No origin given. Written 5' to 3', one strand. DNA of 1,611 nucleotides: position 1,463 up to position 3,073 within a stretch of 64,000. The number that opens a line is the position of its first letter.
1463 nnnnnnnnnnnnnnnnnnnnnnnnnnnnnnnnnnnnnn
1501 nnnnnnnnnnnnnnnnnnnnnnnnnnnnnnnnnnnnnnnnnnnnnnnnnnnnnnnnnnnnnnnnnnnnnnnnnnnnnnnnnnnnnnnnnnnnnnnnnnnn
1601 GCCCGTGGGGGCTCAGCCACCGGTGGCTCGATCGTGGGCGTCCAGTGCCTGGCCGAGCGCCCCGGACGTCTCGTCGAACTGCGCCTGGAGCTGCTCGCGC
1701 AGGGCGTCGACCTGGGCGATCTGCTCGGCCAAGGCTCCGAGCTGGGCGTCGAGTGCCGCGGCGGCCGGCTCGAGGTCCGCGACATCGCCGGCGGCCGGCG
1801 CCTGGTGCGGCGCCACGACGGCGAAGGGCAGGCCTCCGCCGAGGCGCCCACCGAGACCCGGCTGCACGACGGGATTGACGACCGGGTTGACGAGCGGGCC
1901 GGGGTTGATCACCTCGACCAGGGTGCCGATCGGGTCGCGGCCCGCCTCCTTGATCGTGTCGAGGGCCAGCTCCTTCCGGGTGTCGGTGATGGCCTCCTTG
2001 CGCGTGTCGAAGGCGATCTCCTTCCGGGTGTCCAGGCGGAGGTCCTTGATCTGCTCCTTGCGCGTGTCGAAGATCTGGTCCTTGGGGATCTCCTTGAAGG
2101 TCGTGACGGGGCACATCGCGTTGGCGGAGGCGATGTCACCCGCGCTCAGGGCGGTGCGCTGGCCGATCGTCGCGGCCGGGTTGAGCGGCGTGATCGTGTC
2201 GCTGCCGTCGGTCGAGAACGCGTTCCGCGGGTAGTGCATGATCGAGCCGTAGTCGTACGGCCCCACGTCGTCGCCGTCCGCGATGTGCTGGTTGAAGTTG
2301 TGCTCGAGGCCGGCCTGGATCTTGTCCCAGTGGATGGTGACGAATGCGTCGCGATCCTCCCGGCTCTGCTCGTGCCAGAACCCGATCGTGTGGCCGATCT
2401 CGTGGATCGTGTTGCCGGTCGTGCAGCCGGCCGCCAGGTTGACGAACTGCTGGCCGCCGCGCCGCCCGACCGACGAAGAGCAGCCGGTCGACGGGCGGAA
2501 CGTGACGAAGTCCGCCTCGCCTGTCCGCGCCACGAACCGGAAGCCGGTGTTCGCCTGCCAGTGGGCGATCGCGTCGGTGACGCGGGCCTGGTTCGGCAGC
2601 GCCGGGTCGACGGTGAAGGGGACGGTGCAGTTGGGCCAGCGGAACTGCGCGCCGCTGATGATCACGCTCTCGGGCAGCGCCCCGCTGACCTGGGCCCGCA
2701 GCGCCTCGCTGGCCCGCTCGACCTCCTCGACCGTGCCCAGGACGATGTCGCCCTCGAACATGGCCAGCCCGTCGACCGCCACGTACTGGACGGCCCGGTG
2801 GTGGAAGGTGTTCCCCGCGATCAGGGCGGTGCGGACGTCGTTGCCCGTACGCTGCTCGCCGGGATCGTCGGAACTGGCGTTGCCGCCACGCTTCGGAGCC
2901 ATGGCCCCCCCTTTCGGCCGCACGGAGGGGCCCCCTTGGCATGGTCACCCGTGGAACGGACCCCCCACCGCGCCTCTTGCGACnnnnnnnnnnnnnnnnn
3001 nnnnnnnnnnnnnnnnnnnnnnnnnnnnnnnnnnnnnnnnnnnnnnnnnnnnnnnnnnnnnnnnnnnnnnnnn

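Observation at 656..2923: Cytoplasmic astacin metalloprotease with C-terminal DTRKE repeats, operonic with an MdnC-type graspetide ATP-grasp and no separate precursor gene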

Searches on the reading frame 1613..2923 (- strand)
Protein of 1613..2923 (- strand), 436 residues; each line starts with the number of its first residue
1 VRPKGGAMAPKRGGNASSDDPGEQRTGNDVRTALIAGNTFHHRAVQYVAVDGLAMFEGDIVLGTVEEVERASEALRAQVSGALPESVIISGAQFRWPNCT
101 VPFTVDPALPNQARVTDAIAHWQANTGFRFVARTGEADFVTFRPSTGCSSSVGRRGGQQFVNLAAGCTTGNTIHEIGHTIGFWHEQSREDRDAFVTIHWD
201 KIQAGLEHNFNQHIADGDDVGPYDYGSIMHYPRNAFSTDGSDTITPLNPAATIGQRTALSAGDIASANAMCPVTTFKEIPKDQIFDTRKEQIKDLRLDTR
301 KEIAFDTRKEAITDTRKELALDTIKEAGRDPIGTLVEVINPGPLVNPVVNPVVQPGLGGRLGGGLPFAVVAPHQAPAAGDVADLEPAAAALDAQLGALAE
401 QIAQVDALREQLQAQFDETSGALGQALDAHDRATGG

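Call 3: search_protein_families(library=pfam, proteins=[window:1613-2923:-], max_evalue=0.01)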
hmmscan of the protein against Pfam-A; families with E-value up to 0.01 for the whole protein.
window:1613-2923:- (436 aa): 1 family
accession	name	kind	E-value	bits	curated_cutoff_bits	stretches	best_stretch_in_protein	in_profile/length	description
PF01400.30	Astacin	-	5.1e-49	167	22.5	1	95-270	1-185/189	Astacin (Peptidase family M12A)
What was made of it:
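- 1613..2923 (-): LegP-like astacin (M12A) zymogen with a C-terminal modifiable tail. 436 aa from GTG 2923; the likely true start is ATG 2902 (429 aa). Pfam PF01400 E 5e-49 (call 3).
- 2114..2641 (-): Astacin catalytic domain (residues 95-270). It includes the zinc site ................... (2348-2404) and the Met-turn SIMHY. Pfam match to residues 95-270 (call 3).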

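Call 4: search_protein_families(library=ncbifam, proteins=[window:1613-2923:-], max_evalue=0.01)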
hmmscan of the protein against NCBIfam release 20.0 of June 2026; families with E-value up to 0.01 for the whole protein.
window:1613-2923:- (436 aa): 1 family
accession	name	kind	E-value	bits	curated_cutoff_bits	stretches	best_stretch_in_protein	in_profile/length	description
NF045530.1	LegP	equivalog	6.3e-95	317.4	300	1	29-272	3-243/244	Dot/Icm T4SS effector Zinc-dependent metalloprotease LegP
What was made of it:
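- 1613..2923 (-): NCBIfam LegP NF045530 317 bits against cut-off 300 (call 4).
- Closest known: Legionella LegP. Same: The pro-segment and catalytic domain (residues 29-272) match the LegP model above its cut-off (call 4).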

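Call 7: find_homologous_proteins(query=window:1613-2923:-, max_evalue=0.00001)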
Query window:1613-2923:- (436 aa): 2871 proteins with E <= 0.00001 among 8000 candidates; the best 120 are listed.
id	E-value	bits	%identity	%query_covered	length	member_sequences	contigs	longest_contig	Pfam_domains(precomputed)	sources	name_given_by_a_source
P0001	6.9e-287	969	100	98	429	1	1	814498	PF01400.32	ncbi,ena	-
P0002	1.9e-257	872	90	98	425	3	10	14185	PF01400.32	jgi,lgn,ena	jgi:hypothetical protein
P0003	4.7e-257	871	87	100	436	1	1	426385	PF01400.32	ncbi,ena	-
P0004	2.0e-232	790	79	98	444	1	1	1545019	PF01400.32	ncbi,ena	-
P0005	4.5e-232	788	76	98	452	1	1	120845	PF01400.32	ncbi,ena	-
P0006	1.4e-224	764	77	98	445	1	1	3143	PF01400.32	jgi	jgi:hypothetical protein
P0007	9.5e-223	758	75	98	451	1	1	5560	PF01400.32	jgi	jgi:hypothetical protein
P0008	1.2e-216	738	75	98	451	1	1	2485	PF01400.32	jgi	-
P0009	4.4e-180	617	69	95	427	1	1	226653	PF01400.32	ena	-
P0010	3.3e-179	614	68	95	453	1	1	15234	PF01400.32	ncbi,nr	ncbi:MAG TPA: Dot/Icm T4SS effector Zinc-dependent metalloprotease LegP [Candidatus Limnocylindria b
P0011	7.8e-179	613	65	99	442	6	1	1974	PF01400.32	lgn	-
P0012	8.3e-179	613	66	97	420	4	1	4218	PF01400.32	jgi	jgi:hypothetical protein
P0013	2.4e-176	605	67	98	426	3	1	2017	PF01400.32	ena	-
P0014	2.3e-175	602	66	98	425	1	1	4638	PF01400.32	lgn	-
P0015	2.4e-174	598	64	97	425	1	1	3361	PF01400.32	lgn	-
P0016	6.7e-174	597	68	93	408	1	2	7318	PF01400.32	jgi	jgi:hypothetical protein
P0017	1.6e-173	596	64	97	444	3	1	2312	PF01400.32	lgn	-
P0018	3.1e-173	595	65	96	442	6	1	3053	PF01400.32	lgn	-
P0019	8.0e-173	593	65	96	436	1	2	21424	PF01400.32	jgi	jgi:hypothetical protein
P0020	1.6e-172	592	63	89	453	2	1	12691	PF01400.32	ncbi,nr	ncbi:MAG TPA: M12 family metallopeptidase [Candidatus Saccharimonadales bacterium]|nr:M12 family met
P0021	2.8e-172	591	65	95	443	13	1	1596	PF01400.32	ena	-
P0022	1.9e-170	585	64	97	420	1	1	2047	PF01400.32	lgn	-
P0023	2.7e-170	585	64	100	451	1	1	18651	PF01400.32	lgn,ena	-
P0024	1.0e-169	583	64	98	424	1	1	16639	PF01400.32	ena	-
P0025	3.0e-169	582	64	96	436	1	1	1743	PF01400.32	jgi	jgi:hypothetical protein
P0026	3.4e-169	581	65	95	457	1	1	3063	PF01400.32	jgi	jgi:hypothetical protein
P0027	3.4e-169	581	61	99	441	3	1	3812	PF01400.32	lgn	-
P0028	8.9e-169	580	64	97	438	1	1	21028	PF01400.32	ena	-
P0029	9.2e-169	580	64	96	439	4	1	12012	PF01400.32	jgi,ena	-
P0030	8.0e-168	577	66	95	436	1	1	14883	PF01400.32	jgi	jgi:Astacin (Peptidase family M12A)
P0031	9.1e-168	577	63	100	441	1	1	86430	PF01400.32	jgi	jgi:Astacin (Peptidase family M12A)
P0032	1.2e-167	576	63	94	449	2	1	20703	PF01400.32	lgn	-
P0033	1.4e-167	576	63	95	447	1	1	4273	PF01400.32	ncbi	-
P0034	1.9e-167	576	63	94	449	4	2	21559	PF01400.32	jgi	jgi:hypothetical protein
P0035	6.8e-167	574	63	98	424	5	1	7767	PF01400.32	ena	-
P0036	7.0e-167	574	67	91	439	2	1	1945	PF01400.32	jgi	-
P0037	2.6e-166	572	62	97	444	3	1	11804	PF01400.32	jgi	jgi:hypothetical protein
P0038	4.1e-166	571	61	99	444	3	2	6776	PF01400.32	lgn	-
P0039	1.0e-165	570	61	99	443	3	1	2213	PF01400.32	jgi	jgi:hypothetical protein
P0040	1.3e-165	569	64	95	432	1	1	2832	PF01400.32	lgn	-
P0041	1.4e-165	569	61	98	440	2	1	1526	PF01400.32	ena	-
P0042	2.9e-165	568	64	95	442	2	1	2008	PF01400.32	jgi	jgi:Astacin (Peptidase family M12A)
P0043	6.5e-165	567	64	95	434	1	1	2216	PF01400.32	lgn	-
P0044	1.3e-164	566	60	100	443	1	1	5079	PF01400.32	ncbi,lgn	-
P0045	2.3e-164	565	65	95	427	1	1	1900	PF01400.32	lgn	-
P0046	2.4e-164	565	61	100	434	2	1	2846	PF01400.32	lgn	-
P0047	3.2e-164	565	63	98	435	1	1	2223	PF01400.32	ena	-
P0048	6.2e-164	564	62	95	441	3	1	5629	PF01400.32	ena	-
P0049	7.0e-164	564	65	93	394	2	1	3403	PF01400.32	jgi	jgi:hypothetical protein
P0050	7.6e-164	564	64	98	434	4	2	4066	PF01400.32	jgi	jgi:hypothetical protein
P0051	3.2e-163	562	62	96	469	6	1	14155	PF01400.32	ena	-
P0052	3.8e-163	561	62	95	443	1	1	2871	PF01400.32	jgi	jgi:hypothetical protein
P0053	5.7e-163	561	64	95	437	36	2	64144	PF01400.32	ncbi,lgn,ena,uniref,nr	ncbi:M12 family metallopeptidase [Pseudoxanthomonas sp. LH2527]|uniref:M12 family metallopeptidase n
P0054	6.1e-163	561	61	98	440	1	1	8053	PF01400.32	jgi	-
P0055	8.0e-163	560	62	97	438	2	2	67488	PF01400.32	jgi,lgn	jgi:hypothetical protein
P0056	3.5e-162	558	64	95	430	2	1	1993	PF01400.32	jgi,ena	-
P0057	5.5e-162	558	62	94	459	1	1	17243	PF01400.32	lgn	-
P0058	7.1e-162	557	63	98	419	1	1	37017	PF01400.32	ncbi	-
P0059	1.4e-161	556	62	96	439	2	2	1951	PF01400.32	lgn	-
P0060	1.9e-161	556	63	95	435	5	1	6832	PF01400.32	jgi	jgi:hypothetical protein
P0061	2.2e-161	556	63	95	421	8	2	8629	PF01400.32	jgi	jgi:hypothetical protein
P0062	3.0e-161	555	60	98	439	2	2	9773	PF01400.32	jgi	jgi:hypothetical protein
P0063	3.6e-161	555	63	93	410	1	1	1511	PF01400.32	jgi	jgi:hypothetical protein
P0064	4.2e-161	555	62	94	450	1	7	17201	PF01400.32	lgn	-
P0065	5.0e-161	554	60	100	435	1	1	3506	PF01400.32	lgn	-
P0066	5.5e-161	554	62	95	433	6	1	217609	PF01400.32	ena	-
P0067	1.1e-160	553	62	96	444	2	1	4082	PF01400.32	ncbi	-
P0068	1.9e-160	553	59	97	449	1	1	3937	PF01400.32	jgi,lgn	-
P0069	2.0e-160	552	62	97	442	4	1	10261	PF01400.32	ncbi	-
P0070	2.8e-160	552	63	97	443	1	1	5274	PF01400.32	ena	-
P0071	3.7e-160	552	61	95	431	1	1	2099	PF01400.32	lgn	-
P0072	3.8e-160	552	61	97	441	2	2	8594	PF01400.32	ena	-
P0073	3.9e-160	551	61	97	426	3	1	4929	PF01400.32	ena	-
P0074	5.4e-160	551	62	99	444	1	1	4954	PF01400.32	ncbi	ncbi:MAG: M12 family metallopeptidase [Gemmatimonadales bacterium]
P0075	5.5e-160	551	65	93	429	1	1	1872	PF01400.32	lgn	-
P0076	1.2e-159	550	62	98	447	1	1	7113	PF01400.32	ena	-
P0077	1.6e-159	549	64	96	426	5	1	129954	PF01400.32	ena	-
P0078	2.7e-159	549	63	95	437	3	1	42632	PF01400.32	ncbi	-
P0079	3.2e-159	548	61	98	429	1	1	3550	PF01400.32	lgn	-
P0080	3.9e-159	548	60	98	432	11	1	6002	PF01400.32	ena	-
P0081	4.7e-159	548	61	95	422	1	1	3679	PF01400.32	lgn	-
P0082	5.9e-159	548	61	99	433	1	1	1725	PF01400.32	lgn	-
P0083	6.7e-159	547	61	97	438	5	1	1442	PF01400.32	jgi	jgi:hypothetical protein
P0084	7.6e-159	547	61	94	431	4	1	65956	PF01400.32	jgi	-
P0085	9.1e-159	547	62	94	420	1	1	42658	PF01400.32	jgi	jgi:hypothetical protein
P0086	1.1e-158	547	62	94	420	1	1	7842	PF01400.32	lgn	-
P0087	1.1e-158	547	61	96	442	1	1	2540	PF01400.32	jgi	jgi:hypothetical protein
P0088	1.2e-158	547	60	95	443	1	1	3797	PF01400.32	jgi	jgi:hypothetical protein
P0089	1.4e-158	546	62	97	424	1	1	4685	PF01400.32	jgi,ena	-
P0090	1.9e-158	546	62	93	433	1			PF01400.32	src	-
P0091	4.9e-158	545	60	98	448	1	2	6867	PF01400.32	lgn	-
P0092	5.9e-158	544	60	97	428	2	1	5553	PF01400.32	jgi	jgi:hypothetical protein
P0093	8.7e-158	544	60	92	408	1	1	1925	PF01400.32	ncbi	-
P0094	9.2e-158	544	61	98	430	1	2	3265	PF01400.32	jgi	jgi:hypothetical protein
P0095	1.4e-157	543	60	97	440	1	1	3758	PF01400.32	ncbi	-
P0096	1.5e-157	543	59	97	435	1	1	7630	PF01400.32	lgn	-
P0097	5.6e-157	541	63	98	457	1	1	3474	PF01400.32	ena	-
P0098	5.9e-157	541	62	96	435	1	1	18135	PF01400.32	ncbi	-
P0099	6.6e-157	541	59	96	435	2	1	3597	PF01400.32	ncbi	-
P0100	7.6e-157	541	60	94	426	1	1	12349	PF01400.32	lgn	-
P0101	7.8e-157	541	61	95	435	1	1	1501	PF01400.32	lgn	-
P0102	1.2e-156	540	63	93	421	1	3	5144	PF01400.32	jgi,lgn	jgi:hypothetical protein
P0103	2.0e-156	539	60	100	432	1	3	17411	PF01400.32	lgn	-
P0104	2.6e-156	539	60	98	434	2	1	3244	PF01400.32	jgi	jgi:hypothetical protein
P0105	3.1e-156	539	60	95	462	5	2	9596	PF01400.32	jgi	jgi:hypothetical protein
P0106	4.4e-156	538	62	94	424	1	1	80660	PF01400.32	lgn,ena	-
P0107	6.1e-156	538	61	96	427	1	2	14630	PF01400.32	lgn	-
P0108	9.9e-156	537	64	92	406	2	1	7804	PF01400.32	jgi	-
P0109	1.2e-155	537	59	100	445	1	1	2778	PF01400.32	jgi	jgi:hypothetical protein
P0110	1.4e-155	536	60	97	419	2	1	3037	PF01400.32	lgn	-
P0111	1.4e-155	536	61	98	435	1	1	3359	PF01400.32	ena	-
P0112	1.5e-155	536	59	100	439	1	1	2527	PF01400.32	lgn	-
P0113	2.9e-155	535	63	92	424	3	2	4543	PF01400.32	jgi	jgi:hypothetical protein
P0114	2.9e-155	535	60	95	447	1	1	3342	PF01400.32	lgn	-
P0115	3.4e-155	535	59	98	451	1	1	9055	PF01400.32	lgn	-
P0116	3.5e-155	535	60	96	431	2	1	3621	PF01400.32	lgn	-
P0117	4.4e-155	535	58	98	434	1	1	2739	PF01400.32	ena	-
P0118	4.6e-155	535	59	95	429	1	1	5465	PF01400.32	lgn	-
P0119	5.8e-155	534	61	94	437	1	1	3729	PF01400.32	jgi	jgi:Astacin (Peptidase family M12A)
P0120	6.8e-155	534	61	96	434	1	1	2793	PF01400.32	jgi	jgi:Astacin (Peptidase family M12A)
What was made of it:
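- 1613..2923 (-): P0001 is 100% identical and 429 aa (call 7).
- Checked: The public copy of the protein starts at M8, i.e. ATG 2902 (P0001, 429 aa, call 7).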

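Call 21: find_encoding_contigs(protein=P0001, flank=10000, max_places=3)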
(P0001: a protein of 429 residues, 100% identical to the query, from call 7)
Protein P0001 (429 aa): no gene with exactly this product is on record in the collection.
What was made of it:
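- Tried and rejected: Look-up of the window's own protein P0001 in the contig index: not on record (call 21), so the source contig could not be extended.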

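Call 22: find_encoding_contigs(protein=P0053, flank=8000, max_places=3)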
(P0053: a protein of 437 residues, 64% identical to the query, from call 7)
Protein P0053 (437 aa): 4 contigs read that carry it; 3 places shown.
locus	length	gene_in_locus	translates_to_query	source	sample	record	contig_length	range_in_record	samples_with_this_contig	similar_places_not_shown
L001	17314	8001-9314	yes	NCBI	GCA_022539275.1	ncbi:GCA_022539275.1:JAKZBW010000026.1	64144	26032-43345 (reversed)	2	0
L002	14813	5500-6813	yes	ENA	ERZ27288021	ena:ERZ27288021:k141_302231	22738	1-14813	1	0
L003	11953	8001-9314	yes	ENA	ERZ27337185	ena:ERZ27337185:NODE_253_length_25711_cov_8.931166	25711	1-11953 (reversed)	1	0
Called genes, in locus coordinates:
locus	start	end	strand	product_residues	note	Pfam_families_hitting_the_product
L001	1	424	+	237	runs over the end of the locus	-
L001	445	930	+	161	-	PF00710:Asparaginase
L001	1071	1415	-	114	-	PF00583:Acetyltransf_1, PF13508:Acetyltransf_7 (weak), PF08445:FR47 (weak)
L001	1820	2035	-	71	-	PF14117:DUF4287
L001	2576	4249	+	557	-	PF00563:EAL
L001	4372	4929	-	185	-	-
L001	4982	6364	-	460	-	-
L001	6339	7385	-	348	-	-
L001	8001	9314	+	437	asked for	PF01400:Astacin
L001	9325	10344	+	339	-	PF21068:ATPgraspMvdD, PF08443:RimK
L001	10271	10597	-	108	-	PF09619:YscW (weak)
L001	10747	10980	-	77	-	PF01483:P_proprotein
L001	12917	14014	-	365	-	PF01063:Aminotran_4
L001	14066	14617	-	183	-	PF01883:FeS_assembly_P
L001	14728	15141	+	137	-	-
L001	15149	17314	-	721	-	PF16655:PhoD_N, PF09423:PhoD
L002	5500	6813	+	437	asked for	PF01400:Astacin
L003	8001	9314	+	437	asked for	PF01400:Astacin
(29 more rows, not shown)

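Call 26: find_related_loci(query=A1, collection=genome_contigs, flank=6000)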
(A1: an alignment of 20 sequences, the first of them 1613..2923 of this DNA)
Query A1 (436 aa) in genome_contigs; peptide patterns used: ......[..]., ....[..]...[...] (x = any residue, [..] = any of these).
599 stretches matched a pattern (row limit reached: there are more); 543 encode a relative of the query (tblastn E <= 1e-3); the best 80 are kept; 80 distinct loci.
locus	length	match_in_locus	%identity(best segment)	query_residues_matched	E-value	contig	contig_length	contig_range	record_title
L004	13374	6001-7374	76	2-436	0e+0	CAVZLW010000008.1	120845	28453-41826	MAG: uncultured Chloroflexia bacterium isolate MFD05942.bin.1.327 genome assembly, contig: contig_83248, whole genome sh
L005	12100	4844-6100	68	23-435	0e+0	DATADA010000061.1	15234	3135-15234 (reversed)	MAG TPA_asm: Candidatus Limnocylindria bacterium isolate SMAG_U6738 k141_1136914, whole genome shotgun sequence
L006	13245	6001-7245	65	18-436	0e+0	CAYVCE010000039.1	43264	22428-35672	MAG TPA_asm: uncultured Steroidobacteraceae bacterium isolate binchicken_co31_408 genome assembly, contig: k141_1928419,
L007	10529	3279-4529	64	15-435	1e-176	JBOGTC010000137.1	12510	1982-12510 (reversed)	MAG: Candidatus Limnocylindria bacterium isolate M3-S_metawrap_bin.244 k127_2024398, whole genome shotgun sequence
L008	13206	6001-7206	63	22-435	1e-169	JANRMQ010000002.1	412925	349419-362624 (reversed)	MAG: Nitrospira sp. isolate NOB03 NOB03_02, whole genome shotgun sequence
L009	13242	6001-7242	65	15-435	2e-169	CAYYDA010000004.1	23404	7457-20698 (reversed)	MAG TPA_asm: uncultured Steroidobacteraceae bacterium isolate SRP136066_co1_128 genome assembly, contig: NODE_1951_lengt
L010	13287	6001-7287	62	3-435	2e-167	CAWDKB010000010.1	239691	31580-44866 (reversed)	MAG: uncultured Gaiellaceae bacterium isolate MFD09267.bin.2.218 genome assembly, contig: contig_27568, whole genome sho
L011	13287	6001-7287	62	3-435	4e-167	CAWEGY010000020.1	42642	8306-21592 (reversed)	MAG: uncultured Gaiellaceae bacterium isolate MFD04850.bin.2.42 genome assembly, contig: contig_84727, whole genome shot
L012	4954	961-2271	62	4-435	8e-171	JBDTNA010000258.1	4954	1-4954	MAG: Gemmatimonadales bacterium isolate cluster3_bin.139 NODE_97340_length_4954_cov_6.431108, whole genome shotgun seque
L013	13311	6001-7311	60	3-435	9e-167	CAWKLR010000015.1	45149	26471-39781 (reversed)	MAG: uncultured Actinomycetes bacterium isolate MFD08497.bin.2.61 genome assembly, contig: contig_34739, whole genome sh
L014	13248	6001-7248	63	13-435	2e-165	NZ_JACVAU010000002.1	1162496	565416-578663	Pseudoxanthomonas sp. PXM03 NODE_2_length_1162496_cov_48.947815, whole genome shotgun sequence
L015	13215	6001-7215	64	22-427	3e-162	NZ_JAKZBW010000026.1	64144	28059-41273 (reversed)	Pseudoxanthomonas sp. LH2527 NODE_26_length_64144_cov_14.628677, whole genome shotgun sequence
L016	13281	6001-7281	60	2-434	3e-160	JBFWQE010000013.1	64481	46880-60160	MAG: Vicinamibacterales bacterium isolate CA_2019_TPBF_176 NODE_3335_length_64481_cov_5.440050_TPBF, whole genome shotgu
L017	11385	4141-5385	63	15-428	2e-159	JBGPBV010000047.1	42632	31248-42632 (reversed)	MAG: Vicinamibacteria bacterium isolate OBJ_0618_050_8 k141_4370764_length_42632_cov_33.4901, whole genome shotgun seque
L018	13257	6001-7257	59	2-429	1e-155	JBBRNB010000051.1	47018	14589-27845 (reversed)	MAG: Thermoanaerobaculia bacterium isolate La1_metabat2.109 LA1C_B2.109_k141_3633673L_47018_cov_114.9555, whole genome s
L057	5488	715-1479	65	22-272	7e-110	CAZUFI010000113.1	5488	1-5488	MAG TPA_asm: uncultured Thermodesulfobacteriota bacterium isolate SRP128015_co1_460 genome assembly, contig: NODE_26514_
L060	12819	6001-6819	62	5-272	3e-109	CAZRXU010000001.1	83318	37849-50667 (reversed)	MAG TPA_asm: uncultured bacterium isolate binchicken_co67_272 genome assembly, contig: NODE_174_length_83318_cov_8.90615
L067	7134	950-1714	64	22-272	4e-106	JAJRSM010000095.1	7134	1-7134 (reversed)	MAG: Deltaproteobacteria bacterium isolate Dive100_bin4.97 k141_887888, whole genome shotgun sequence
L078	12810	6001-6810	61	4-270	2e-103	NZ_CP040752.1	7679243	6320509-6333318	Streptomyces rectiverticillatus strain B15-08 chromosome, complete genome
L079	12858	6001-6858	55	23-300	8e-102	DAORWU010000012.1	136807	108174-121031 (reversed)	MAG TPA_asm: Niabella sp. isolate AMR_MDS_5205 NODE_65_length_136807_cov_98.701299, whole genome shotgun sequence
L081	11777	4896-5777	57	1-282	8e-102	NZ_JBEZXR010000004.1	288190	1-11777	Streptomyces sp. NPDC026673 NPDC026673_31_F2.ctg-0004, whole genome shotgun sequence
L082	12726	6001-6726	65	30-270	1e-101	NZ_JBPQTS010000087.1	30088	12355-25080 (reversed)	Streptomyces sp. URMC 124 NODE_87_length_30088_cov_151.141248, whole genome shotgun sequence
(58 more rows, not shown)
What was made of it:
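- Closest known: Graspetide 'group 30'. Different: The group is also far wider than the ~65 clusters listed, reaching at least ten phyla (call 26).
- Their catalytic domains are as close to the window's (62-65% identity) as those of ATP-grasp-linked relatives (call 26).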
